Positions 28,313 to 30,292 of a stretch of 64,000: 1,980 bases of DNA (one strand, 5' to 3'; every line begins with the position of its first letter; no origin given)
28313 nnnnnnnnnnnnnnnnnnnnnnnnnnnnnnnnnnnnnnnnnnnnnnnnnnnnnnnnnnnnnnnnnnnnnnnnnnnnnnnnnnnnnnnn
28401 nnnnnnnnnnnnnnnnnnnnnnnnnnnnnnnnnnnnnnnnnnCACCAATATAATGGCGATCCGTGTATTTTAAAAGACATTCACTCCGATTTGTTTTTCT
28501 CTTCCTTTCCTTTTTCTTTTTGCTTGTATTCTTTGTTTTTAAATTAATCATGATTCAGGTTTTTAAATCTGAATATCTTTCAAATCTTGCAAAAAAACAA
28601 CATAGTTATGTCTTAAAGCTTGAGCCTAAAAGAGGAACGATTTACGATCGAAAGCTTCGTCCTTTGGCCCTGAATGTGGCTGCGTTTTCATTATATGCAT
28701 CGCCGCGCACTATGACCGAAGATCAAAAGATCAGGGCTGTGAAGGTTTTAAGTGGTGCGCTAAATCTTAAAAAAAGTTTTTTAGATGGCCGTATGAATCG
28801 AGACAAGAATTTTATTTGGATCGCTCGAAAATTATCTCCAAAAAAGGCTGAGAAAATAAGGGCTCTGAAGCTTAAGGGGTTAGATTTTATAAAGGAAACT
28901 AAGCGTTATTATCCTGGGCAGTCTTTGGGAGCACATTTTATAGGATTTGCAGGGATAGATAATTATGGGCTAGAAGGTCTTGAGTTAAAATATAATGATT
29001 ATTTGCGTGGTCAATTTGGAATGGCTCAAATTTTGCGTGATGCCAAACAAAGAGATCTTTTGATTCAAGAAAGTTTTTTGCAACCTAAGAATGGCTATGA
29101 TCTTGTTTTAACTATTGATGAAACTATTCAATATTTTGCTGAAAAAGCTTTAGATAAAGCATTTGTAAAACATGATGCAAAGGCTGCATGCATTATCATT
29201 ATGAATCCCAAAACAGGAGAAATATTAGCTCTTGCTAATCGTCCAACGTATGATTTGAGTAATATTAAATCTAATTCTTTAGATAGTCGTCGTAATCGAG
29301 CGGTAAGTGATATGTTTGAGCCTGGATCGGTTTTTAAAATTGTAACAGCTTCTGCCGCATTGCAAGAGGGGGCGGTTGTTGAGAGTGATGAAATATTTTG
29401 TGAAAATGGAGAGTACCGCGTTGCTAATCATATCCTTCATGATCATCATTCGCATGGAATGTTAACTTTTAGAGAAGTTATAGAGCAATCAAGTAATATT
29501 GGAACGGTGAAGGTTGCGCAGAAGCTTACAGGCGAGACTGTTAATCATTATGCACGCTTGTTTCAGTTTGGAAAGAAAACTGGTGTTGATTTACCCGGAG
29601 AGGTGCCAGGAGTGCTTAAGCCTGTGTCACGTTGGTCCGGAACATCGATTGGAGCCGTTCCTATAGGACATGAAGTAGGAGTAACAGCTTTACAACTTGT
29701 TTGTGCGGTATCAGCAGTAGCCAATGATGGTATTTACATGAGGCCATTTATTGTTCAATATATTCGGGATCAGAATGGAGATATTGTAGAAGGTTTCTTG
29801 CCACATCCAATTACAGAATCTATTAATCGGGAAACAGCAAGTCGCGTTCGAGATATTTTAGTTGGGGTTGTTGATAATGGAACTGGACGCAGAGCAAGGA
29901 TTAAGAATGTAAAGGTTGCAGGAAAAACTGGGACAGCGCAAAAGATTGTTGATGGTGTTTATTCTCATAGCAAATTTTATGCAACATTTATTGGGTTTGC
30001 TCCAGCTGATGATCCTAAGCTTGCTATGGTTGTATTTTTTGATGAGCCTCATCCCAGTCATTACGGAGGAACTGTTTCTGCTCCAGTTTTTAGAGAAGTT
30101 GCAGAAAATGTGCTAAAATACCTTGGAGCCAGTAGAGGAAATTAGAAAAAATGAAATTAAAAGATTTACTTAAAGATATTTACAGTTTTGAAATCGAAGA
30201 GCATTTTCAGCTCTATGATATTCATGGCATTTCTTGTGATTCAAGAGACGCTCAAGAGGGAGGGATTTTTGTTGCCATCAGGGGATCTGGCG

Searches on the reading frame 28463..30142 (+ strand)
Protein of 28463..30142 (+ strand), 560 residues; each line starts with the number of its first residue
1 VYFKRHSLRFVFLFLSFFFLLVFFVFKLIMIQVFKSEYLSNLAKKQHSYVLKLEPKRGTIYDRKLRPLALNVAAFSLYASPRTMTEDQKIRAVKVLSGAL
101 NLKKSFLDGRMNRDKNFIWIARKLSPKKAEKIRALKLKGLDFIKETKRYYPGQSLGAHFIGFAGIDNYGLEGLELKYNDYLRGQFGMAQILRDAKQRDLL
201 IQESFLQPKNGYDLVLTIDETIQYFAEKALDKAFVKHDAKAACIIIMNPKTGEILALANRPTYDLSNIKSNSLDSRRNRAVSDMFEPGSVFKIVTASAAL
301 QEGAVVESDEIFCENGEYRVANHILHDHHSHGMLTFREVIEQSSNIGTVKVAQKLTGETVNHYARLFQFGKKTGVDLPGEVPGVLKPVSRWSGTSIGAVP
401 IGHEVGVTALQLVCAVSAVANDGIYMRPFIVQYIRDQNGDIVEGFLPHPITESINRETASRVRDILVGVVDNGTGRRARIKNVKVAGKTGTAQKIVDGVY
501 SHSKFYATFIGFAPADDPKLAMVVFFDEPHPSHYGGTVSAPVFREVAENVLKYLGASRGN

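Call 67: search_protein_families(library=pfam, proteins=[window:28463-30142:+], max_evalue=0.0001)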
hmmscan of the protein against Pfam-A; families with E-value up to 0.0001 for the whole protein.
window:28463-30142:+ (560 aa): 2 families
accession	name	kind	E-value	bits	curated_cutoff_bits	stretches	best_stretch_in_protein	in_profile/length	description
PF00905.27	Transpeptidase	-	1.2e-76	258.2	22.1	1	243-547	2-298/299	Penicillin binding protein transpeptidase domain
PF03717.20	PBP_dimer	-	9.1e-21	75.5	24.4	1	53-197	2-174/180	Penicillin-binding Protein dimerisation domain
